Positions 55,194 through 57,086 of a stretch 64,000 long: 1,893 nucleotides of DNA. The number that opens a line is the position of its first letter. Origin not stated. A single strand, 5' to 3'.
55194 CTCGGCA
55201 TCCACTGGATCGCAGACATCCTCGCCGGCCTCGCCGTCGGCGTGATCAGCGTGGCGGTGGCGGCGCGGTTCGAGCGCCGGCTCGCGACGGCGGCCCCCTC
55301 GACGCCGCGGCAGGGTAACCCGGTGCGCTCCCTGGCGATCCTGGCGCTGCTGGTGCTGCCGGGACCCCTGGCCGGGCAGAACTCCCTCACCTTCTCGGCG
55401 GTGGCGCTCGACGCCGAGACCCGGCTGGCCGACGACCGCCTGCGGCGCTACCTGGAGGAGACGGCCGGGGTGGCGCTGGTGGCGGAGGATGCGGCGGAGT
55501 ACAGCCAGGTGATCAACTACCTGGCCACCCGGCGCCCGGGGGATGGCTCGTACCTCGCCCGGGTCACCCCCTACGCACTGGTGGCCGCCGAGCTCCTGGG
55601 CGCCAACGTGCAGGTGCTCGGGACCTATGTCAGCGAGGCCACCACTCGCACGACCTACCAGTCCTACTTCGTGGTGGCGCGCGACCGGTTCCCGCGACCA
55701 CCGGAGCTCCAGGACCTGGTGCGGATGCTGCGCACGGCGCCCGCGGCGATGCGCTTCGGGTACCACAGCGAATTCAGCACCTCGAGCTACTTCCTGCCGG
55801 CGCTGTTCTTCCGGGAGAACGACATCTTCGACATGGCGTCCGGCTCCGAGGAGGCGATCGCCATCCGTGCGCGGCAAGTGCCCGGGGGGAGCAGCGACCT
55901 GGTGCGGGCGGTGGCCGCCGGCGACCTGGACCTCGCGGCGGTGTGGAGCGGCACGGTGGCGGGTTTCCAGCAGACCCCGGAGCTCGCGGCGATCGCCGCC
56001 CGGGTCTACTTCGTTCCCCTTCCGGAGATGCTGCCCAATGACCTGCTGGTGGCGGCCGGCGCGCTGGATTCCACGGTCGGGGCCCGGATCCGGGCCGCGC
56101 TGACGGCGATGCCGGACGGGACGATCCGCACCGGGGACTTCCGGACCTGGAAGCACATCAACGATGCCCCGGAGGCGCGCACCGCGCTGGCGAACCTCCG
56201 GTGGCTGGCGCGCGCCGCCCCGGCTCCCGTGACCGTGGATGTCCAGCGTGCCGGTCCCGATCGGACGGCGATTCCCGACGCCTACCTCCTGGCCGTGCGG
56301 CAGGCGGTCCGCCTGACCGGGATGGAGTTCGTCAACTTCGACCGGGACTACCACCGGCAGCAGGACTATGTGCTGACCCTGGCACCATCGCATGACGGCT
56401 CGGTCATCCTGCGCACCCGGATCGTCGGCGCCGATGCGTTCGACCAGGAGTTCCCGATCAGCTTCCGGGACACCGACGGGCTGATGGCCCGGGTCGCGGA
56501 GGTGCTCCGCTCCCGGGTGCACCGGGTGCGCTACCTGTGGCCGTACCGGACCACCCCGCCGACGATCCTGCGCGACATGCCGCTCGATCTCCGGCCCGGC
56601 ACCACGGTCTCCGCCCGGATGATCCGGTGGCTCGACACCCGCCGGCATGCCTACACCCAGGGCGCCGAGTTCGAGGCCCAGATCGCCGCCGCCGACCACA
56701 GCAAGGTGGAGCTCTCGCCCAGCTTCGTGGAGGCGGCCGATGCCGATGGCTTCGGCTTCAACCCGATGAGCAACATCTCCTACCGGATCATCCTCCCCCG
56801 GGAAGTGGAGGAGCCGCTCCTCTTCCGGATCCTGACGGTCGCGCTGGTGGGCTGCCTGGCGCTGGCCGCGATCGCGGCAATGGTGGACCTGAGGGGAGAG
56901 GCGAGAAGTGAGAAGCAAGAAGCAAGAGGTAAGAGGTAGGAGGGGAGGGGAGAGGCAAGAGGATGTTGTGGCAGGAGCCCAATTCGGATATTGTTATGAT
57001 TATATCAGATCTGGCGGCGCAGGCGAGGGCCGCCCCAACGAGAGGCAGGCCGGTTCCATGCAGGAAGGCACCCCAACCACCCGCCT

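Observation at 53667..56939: Unusual multi-domain Ser/Thr kinase combining a cytoplasmic kinase, a PAP2-like membrane domain, a PhnD-like periplasmic binding domain and a C-terminal anchor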

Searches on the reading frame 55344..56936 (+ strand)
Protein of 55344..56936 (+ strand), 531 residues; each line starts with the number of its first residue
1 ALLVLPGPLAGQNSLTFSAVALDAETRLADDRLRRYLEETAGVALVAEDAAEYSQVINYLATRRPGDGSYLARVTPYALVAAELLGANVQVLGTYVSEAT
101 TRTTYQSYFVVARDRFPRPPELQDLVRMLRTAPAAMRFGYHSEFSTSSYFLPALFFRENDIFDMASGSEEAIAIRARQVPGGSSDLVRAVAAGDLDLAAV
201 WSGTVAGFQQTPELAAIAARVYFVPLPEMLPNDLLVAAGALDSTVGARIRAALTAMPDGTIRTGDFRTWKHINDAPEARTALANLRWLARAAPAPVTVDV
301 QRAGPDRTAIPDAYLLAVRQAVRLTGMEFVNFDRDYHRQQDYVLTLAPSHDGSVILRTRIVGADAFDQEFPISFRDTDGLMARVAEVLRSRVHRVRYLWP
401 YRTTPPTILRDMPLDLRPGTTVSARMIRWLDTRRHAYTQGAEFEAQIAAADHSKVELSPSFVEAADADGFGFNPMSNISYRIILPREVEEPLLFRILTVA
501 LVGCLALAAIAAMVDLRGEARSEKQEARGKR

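Call 33: search_solved_structures(query=A5, max_evalue=1, show_alignments=3)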
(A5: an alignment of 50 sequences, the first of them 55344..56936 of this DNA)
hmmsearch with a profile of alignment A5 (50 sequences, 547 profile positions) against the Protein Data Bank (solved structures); distinct sequences matched with E-value up to 1: 1.
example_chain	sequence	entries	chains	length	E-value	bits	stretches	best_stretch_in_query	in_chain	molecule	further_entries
6vpt_A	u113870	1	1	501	0.82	11.5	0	135-181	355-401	Cyclase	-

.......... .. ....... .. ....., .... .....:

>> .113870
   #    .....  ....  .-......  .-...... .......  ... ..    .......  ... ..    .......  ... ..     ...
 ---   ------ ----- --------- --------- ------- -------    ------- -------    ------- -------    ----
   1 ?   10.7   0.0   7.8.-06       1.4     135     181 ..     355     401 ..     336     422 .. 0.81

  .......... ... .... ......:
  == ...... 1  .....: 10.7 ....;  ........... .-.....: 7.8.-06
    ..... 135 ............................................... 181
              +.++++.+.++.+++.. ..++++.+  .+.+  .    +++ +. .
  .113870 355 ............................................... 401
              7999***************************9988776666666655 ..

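Call 61: find_related_loci(query=A5, collection=genome_contigs, flank=4000)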
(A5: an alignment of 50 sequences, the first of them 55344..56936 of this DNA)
Query A5 (531 aa) in genome_contigs; peptide patterns used: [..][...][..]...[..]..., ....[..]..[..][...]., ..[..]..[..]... (x = any residue, [..] = any of these).
292 stretches matched a pattern; 79 encode a relative of the query (tblastn E <= 1e-3); 77 distinct loci.
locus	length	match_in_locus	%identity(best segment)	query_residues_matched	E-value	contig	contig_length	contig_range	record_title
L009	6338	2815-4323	56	8-517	6e-179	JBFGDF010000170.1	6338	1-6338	MAG: Gemmatimonadales bacterium isolate Mix_sand02.2020.12.D.33 k141_2605346_length_6338_cov_13.9760, whole genome shotg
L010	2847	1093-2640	57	6-517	0e+0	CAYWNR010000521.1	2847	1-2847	MAG TPA_asm: uncultured Gemmatimonadaceae bacterium isolate SRP214966_co3_52 genome assembly, contig: NODE_84327_length_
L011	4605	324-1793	57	8-498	3e-176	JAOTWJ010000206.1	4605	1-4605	MAG: Gemmatimonadota bacterium isolate 13_May_SF_Bin78 13_May_SF_Bin78_scaffold_19541_c1, whole genome shotgun sequence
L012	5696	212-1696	54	10-502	4e-170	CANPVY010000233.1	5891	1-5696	MAG: uncultured bacterium isolate 3300027893_57 genome assembly, contig: 3300027893.a:Ga0209636_10026174, whole genome s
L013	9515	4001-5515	53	1-502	2e-165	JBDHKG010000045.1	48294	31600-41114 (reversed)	MAG: Gemmatimonadota bacterium isolate BHB10-38_Bin_179 BHB10-38_Bin_179_scaffold_8860, whole genome shotgun sequence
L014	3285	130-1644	53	12-516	5e-173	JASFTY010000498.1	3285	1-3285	MAG: Gemmatimonadales bacterium isolate D1103U20metaG_sub_Bin_457 D1103U20metaG_FD_scaffold_14163_c1, whole genome shotg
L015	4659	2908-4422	52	12-516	2e-166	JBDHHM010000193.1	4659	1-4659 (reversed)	MAG: Gemmatimonadota bacterium isolate M8-62_Bin_196 M8-62_Bin_196_scaffold_147907, whole genome shotgun sequence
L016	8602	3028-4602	51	3-519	6e-162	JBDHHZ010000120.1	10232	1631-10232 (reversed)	MAG: Gemmatimonadota bacterium isolate M8-62_Bin_385 M8-62_Bin_385_scaffold_53331, whole genome shotgun sequence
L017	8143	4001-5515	52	12-516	2e-160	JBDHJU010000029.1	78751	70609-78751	MAG: Gemmatimonadota bacterium isolate BHB10-26_Bin_323 BHB10-26_Bin_323_scaffold_2884, whole genome shotgun sequence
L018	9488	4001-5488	51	9-505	8e-158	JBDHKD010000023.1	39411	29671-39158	MAG: Gemmatimonadota bacterium isolate BHB10-38_Bin_112 BHB10-38_Bin_112_scaffold_2933, whole genome shotgun sequence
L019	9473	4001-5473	54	7-498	7e-157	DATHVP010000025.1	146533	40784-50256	MAG TPA_asm: Longimicrobiales bacterium isolate SMAG_U16136 k141_547796, whole genome shotgun sequence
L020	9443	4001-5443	51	12-493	3e-153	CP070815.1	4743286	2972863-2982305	MAG: Gemmatimonadota bacterium isolate bin118 chromosome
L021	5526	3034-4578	48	2-516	8e-154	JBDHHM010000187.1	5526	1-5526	MAG: Gemmatimonadota bacterium isolate M8-62_Bin_196 M8-62_Bin_196_scaffold_140553, whole genome shotgun sequence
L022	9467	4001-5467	51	7-496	5e-147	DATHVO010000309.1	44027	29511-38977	MAG TPA_asm: Longimicrobiales bacterium isolate SMAG_U16135 k141_1056318, whole genome shotgun sequence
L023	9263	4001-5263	53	12-431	6e-140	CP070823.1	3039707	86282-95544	MAG: Gemmatimonadota bacterium isolate bin113 chromosome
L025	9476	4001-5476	47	9-498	3e-131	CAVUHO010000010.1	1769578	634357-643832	MAG: Candidatus Sulfomarinibacteraceae bacterium isolate MFD04716.bin.1.4 genome assembly, contig: contig_6143, whole ge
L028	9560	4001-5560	45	3-522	6e-129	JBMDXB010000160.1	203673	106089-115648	MAG: Vicinamibacterales bacterium isolate FBaNitSoil1_11 FBaNitSoil1_contig160, whole genome shotgun sequence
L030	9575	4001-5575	44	3-528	5e-126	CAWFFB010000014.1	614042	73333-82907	MAG: uncultured Acidobacteriota bacterium isolate MFD05567.bin.1.208 genome assembly, contig: contig_29398, whole genome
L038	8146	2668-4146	45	13-503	4e-119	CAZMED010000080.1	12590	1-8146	MAG TPA_asm: uncultured Thermoanaerobaculia bacterium isolate binchicken_co176_97 genome assembly, contig: NODE_3445_len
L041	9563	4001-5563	41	2-517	7e-114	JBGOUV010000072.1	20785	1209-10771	MAG: Terriglobia bacterium isolate OBJ_0618_7090110_130 k141_6128997_length_20785_cov_14.5748, whole genome shotgun sequ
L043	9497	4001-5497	38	12-510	3e-110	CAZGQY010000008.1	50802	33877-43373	MAG TPA_asm: uncultured Methylococcaceae bacterium isolate binchicken_co46_824 genome assembly, contig: NODE_1130_length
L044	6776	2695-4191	38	14-513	1e-109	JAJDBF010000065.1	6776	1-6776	MAG: Nitrospinaceae bacterium isolate OFTM7 OFTM7_64, whole genome shotgun sequence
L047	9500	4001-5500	42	12-498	6e-108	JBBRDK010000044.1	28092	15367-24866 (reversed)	MAG: Thermoanaerobaculia bacterium isolate Co_metawrap_2448 Cmw_2448_k141_259378_length_28092_cov_24.9931, whole genome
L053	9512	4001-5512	41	14-516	1e-104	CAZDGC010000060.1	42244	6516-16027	MAG TPA_asm: uncultured Opitutus sp. isolate binchicken_co286_209 genome assembly, contig: NODE_1288_length_42244_cov_8.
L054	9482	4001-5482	43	15-489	4e-104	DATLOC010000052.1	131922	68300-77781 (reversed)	MAG TPA_asm: Thermoanaerobaculia bacterium isolate SMAG_U13816 k141_3713252, whole genome shotgun sequence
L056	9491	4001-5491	41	3-498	9e-102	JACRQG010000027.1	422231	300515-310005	MAG: Verrucomicrobia bacterium isolate NC_groundwater_2007_Pr3_S-0.65um_68_3 SR2-18-Sp65_coassembly_scaffold_80350, whol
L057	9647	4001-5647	39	8-517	2e-97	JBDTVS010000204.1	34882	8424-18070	MAG: Acidobacteriota bacterium isolate cluster3_bin.73 NODE_3439_length_34882_cov_12.486002, whole genome shotgun sequen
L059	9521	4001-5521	41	12-489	1e-94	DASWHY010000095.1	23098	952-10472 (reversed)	MAG TPA_asm: Thermoanaerobaculia bacterium isolate SMAG_U2854 k141_1513967, whole genome shotgun sequence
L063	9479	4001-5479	38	19-517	2e-89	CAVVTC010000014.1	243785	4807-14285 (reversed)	MAG: uncultured Acidobacteriota bacterium isolate MFD02840.bin.2.88 genome assembly, contig: contig_40038, whole genome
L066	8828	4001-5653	38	8-526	2e-84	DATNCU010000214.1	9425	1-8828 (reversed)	MAG TPA_asm: Thermoanaerobaculia bacterium isolate SMAG_U11223 k141_3412689, whole genome shotgun sequence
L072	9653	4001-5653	36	3-523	3e-80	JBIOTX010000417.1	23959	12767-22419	MAG: Thermoanaerobaculia bacterium isolate MAG149 k127_755923, whole genome shotgun sequence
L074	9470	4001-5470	39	10-498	1e-78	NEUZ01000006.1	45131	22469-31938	MAG: Opitutia bacterium Tous-C8FEB Opitutae-Tous-C8FEB-C6, whole genome shotgun sequence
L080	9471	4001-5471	47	11-498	3e-61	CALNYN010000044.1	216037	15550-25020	MAG: uncultured Gemmatimonadota bacterium isolate LOGT_bin.0093 genome assembly, contig: contig_2413, whole genome shotg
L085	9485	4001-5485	41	23-517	2e-93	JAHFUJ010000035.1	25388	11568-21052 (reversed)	MAG: Acidobacteria bacterium isolate nzgw77 NODE_2436_length_25389_cov_5.253245, whole genome shotgun sequence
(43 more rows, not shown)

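Call 63: search_protein_families(library=pfam, proteins=[L043:5521-6744:+, L044:4228-5403:+, L053:5341-6885:+, L056:5149-6810:+, L074:5407-6789:+, L028:4534-7254:+, L047:5056-7809:+, L054:5442-7886:+, L025:5314-7269:+, L059:5624-7939:+], max_evalue=0.001)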
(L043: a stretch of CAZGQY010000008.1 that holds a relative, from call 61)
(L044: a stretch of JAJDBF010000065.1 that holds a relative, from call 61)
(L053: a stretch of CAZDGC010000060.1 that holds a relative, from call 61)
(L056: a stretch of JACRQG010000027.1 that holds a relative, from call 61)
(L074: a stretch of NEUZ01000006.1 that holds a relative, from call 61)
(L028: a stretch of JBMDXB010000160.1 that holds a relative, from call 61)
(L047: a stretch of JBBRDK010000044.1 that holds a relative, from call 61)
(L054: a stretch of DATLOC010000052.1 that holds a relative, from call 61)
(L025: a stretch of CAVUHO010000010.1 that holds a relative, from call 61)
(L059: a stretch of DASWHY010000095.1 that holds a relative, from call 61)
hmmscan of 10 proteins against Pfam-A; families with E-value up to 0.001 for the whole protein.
L043:5521-6744:+ (408 aa): 3 families
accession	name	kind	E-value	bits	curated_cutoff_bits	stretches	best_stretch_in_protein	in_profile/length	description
PF13676.11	TIR_2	-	6.2e-11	43.3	28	1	272-369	1-98/122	TIR domain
PF14378.12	PAP2_3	-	2.6e-08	34.3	27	1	82-229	32-189/190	PAP2 superfamily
PF01569.27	PAP2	-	1e-06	29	27.2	1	153-236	47-126/130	PAP2 superfamily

L044:4228-5403:+ (392 aa): 3 families
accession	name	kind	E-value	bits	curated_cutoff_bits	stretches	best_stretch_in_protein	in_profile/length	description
PF13676.11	TIR_2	-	1e-13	52.3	28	1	256-373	1-108/122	TIR domain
PF14378.12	PAP2_3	-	3.4e-09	37.2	27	1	73-218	34-189/190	PAP2 superfamily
PF01569.27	PAP2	-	9.9e-09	35.5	27.2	1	114-222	19-123/130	PAP2 superfamily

L053:5341-6885:+ (515 aa): 3 families
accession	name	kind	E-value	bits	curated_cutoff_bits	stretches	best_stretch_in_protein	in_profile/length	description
PF13676.11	TIR_2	-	3.3e-11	44.2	28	1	378-506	1-120/122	TIR domain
PF14378.12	PAP2_3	-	3.2e-09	37.3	27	1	172-320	36-190/190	PAP2 superfamily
PF01569.27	PAP2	-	7.8e-07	29.3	27.2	1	205-327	7-127/130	PAP2 superfamily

L056:5149-6810:+ (554 aa): 3 families
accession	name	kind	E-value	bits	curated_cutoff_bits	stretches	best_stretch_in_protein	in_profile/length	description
PF13676.11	TIR_2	-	1.7e-11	45.1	28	1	418-517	1-100/122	TIR domain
PF14378.12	PAP2_3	-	4.3e-09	36.9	27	1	219-366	32-189/190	PAP2 superfamily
PF01569.27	PAP2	-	4.1e-08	33.5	27.2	1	250-372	5-125/130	PAP2 superfamily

L074:5407-6789:+ (461 aa): 2 families
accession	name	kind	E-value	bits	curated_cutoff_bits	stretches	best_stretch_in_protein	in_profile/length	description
PF13676.11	TIR_2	-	5.3e-11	43.5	28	1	320-438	1-109/122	TIR domain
PF01569.27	PAP2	-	0.00085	19.5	27.2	1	193-276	47-126/130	PAP2 superfamily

L028:4534-7254:+ (907 aa): 5 families
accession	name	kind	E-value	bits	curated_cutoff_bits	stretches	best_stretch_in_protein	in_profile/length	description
PF00069.31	Pkinase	-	2.7e-50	171.7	31.7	1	368-625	1-255/263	Protein kinase domain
PF07714.23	PK_Tyr_Ser-Thr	-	3e-36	125.5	23.1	1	370-623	3-250/258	Protein tyrosine and serine/threonine kinase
PF14378.12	PAP2_3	-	2.2e-12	47.6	27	1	718-886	17-189/190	PAP2 superfamily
PF01569.27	PAP2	-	1e-08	35.5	27.2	1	768-891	3-124/130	PAP2 superfamily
PF03109.22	ABC1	-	9.2e-05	22.1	22.9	1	435-520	137-222/244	ABC1 atypical kinase-like domain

L047:5056-7809:+ (918 aa): 3 families
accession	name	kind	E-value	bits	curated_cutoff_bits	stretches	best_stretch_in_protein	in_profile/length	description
PF12770.12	CHAT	-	9.6e-32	111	24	1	254-522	2-266/289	CHAT domain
PF01569.27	PAP2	-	1.4e-10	41.5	27.2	1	760-878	6-122/130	PAP2 superfamily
PF14378.12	PAP2_3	-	7.3e-10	39.4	27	1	721-875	25-189/190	PAP2 superfamily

L054:5442-7886:+ (815 aa): 3 families
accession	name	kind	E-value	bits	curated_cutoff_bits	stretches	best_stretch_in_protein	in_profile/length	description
PF00656.27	Peptidase_C14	-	1.9e-17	64.2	21.4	1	182-405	2-224/233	Caspase domain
PF14378.12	PAP2_3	-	3.8e-11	43.6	27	1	611-777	15-189/190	PAP2 superfamily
PF01569.27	PAP2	-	1.3e-08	35.1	27.2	1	673-780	19-122/130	PAP2 superfamily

L025:5314-7269:+ (652 aa): 6 families
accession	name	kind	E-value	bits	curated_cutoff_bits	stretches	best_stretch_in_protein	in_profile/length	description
PF00069.31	Pkinase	-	5.9e-51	173.8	31.7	1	106-375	1-257/263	Protein kinase domain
PF07714.23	PK_Tyr_Ser-Thr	-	1.1e-35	123.7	23.1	1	108-371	3-250/258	Protein tyrosine and serine/threonine kinase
PF01636.29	APH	-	1.5e-11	45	23.2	1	203-254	148-201/239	Phosphotransferase enzyme family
PF14378.12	PAP2_3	-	1.8e-09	38.2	27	1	473-635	17-189/190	PAP2 superfamily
PF01569.27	PAP2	-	7.6e-07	29.4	27.2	1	534-637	47-121/130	PAP2 superfamily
PF03109.22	ABC1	-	0.00069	19.3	22.9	0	174-258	138-222/244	ABC1 atypical kinase-like domain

L059:5624-7939:+ (772 aa): 3 families
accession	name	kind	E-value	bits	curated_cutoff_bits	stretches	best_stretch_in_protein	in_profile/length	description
PF00656.27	Peptidase_C14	-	2.6e-16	60.4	21.4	1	134-357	2-224/233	Caspase domain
PF14378.12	PAP2_3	-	4.4e-12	46.6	27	1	568-734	15-189/190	PAP2 superfamily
PF01569.27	PAP2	-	2e-09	37.7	27.2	1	658-738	47-123/130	PAP2 superfamily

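Call 64: search_protein_families(library=pfam, proteins=[L041:3959-6397:+, L057:3860-6520:+, L063:3851-6328:+, L085:3734-6343:+, L085:6362-8344:+, L072:5687-8284:-, L038:2232-5927:+, L066:5419-7119:+, L030:5493-6842:+, L080:4916-7342:+], max_evalue=0.001)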
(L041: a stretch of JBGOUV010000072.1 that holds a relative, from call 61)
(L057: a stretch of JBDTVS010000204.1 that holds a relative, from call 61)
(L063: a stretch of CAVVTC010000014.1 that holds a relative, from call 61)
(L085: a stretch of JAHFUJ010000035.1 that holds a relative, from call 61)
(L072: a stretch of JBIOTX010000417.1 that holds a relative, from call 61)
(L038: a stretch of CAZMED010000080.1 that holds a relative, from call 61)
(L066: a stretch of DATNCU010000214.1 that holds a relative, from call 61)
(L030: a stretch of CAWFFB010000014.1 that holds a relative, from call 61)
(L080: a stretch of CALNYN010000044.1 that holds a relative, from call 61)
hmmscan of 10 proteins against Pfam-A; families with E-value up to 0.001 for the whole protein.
L041:3959-6397:+ (813 aa): 1 family
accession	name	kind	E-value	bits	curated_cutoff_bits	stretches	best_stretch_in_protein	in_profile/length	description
PF12974.12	Phosphonate-bd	-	1.2e-11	44.9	27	1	88-279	53-221/242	ABC transporter, phosphonate, periplasmic substrate-binding protein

L057:3860-6520:+ (887 aa): 1 family
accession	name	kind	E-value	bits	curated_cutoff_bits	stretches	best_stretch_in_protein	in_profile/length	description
PF12974.12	Phosphonate-bd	-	1.3e-08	34.9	27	1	102-269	39-171/242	ABC transporter, phosphonate, periplasmic substrate-binding protein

L063:3851-6328:+ (826 aa): 1 family
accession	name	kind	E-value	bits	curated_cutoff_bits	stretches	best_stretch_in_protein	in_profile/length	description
PF12974.12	Phosphonate-bd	-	5e-15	56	27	1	65-275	19-213/242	ABC transporter, phosphonate, periplasmic substrate-binding protein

L085:3734-6343:+ (870 aa): 1 family
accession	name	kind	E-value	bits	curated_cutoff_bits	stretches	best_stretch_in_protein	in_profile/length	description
PF12974.12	Phosphonate-bd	-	2.4e-19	70.1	27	1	84-330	2-223/242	ABC transporter, phosphonate, periplasmic substrate-binding protein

L085:6362-8344:+ (661 aa): 3 families
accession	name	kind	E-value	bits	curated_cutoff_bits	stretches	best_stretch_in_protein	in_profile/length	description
PF12770.12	CHAT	-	3.4e-32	112.5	24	1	89-343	15-267/289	CHAT domain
PF14378.12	PAP2_3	-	3.2e-11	43.8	27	1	499-645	33-189/190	PAP2 superfamily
PF01569.27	PAP2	-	9.9e-07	29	27.2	1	529-653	5-127/130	PAP2 superfamily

L072:5687-8284:- (866 aa): 4 families
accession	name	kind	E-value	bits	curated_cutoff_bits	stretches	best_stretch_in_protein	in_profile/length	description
PF00069.31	Pkinase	-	1.2e-42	146.6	31.7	1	325-525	1-197/263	Protein kinase domain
PF07714.23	PK_Tyr_Ser-Thr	-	7.9e-26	91.3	23.1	1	327-524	3-204/258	Protein tyrosine and serine/threonine kinase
PF14378.12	PAP2_3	-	3.8e-12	46.8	27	1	666-838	7-189/190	PAP2 superfamily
PF01569.27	PAP2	-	8.1e-10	39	27.2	1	762-840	47-121/130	PAP2 superfamily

L038:2232-5927:+ (1232 aa): 5 families
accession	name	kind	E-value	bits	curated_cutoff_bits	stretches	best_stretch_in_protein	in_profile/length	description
PF00069.31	Pkinase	-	3.9e-45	154.7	31.7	1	686-958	1-260/263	Protein kinase domain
PF07714.23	PK_Tyr_Ser-Thr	-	7.6e-31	107.8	23.1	1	688-959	3-257/258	Protein tyrosine and serine/threonine kinase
PF14378.12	PAP2_3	-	4.4e-10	40.1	27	1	1053-1216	17-190/190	PAP2 superfamily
PF01569.27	PAP2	-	6.4e-10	39.3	27.2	1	1134-1219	42-123/130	PAP2 superfamily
PF03109.22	ABC1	-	0.00018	21.1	22.9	1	724-838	113-222/244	ABC1 atypical kinase-like domain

L066:5419-7119:+ (567 aa): 4 families
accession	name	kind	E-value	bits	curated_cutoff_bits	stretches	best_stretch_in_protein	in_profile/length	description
PF13676.11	TIR_2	-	2.5e-27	96.2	28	1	136-249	3-122/122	TIR domain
PF14378.12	PAP2_3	-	2.1e-11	44.4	27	1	352-525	6-189/190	PAP2 superfamily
PF01569.27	PAP2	-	1.7e-10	41.2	27.2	1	409-530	7-124/130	PAP2 superfamily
PF01582.25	TIR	-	8.3e-08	32.7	21.3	1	136-213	8-85/179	TIR domain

L030:5493-6842:+ (450 aa): 4 families
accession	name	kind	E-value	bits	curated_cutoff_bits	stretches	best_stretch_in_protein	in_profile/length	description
PF13676.11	TIR_2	-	2.8e-23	83.1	28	1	56-173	1-121/122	TIR domain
PF14378.12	PAP2_3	-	2.3e-11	44.3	27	1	276-436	24-190/190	PAP2 superfamily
PF01569.27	PAP2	-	8.1e-11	42.2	27.2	1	318-441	4-125/130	PAP2 superfamily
PF08937.16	ThsB_TIR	-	0.00096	20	21.2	0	93-132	47-86/100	Thoeris protein ThsB, TIR-like domain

L080:4916-7342:+ (809 aa): 5 families
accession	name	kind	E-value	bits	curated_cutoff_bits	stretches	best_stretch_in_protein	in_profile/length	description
PF00069.31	Pkinase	-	6e-50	170.5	31.7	1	238-507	1-257/263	Protein kinase domain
PF07714.23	PK_Tyr_Ser-Thr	-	5.1e-35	121.5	23.1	1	240-503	3-250/258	Protein tyrosine and serine/threonine kinase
PF01636.29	APH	-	1.4e-10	41.8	23.2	1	335-386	148-201/239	Phosphotransferase enzyme family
PF01569.27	PAP2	-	2.7e-10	40.5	27.2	1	645-773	26-125/130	PAP2 superfamily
PF14378.12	PAP2_3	-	2.4e-09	37.7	27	1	606-767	18-189/190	PAP2 superfamily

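Call 81: search_protein_families(library=ncbifam, proteins=[L057:3860-6520:+, L085:3734-6343:+], max_evalue=0.01)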
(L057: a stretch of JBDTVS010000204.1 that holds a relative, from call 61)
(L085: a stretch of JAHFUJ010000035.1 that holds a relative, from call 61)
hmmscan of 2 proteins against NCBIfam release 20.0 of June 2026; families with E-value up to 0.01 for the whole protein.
L057:3860-6520:+ (887 aa): 1 family
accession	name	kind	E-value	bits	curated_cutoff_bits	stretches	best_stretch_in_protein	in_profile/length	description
TIGR01098.1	3A0109s03R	subfamily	2.9e-10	40.1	112.05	1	52-316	32-248/253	phosphate/phosphite/phosphonate ABC transporter substrate-binding protein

L085:3734-6343:+ (870 aa): 2 families
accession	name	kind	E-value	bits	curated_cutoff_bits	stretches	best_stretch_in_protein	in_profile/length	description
TIGR01098.1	3A0109s03R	subfamily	1.2e-09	38.1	112.05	1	140-322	86-252/253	phosphate/phosphite/phosphonate ABC transporter substrate-binding protein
TIGR03431.1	PhnD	equivalog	2e-05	24.1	261.1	1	141-327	83-253/288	phosphonate ABC transporter substrate-binding protein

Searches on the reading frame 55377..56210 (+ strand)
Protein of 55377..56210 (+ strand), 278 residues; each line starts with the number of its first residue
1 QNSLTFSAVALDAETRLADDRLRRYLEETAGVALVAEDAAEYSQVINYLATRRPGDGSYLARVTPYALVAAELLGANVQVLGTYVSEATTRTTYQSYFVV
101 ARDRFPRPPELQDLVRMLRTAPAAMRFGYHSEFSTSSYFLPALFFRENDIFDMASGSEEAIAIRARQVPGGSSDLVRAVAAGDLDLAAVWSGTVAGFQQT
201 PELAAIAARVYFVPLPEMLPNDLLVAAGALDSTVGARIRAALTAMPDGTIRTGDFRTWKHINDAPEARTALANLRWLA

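Call 57: search_solved_structures(query=window:55377-56210:+, max_evalue=10, show_alignments=5)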
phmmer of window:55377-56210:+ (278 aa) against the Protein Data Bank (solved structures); distinct sequences matched with E-value up to 10: 0.
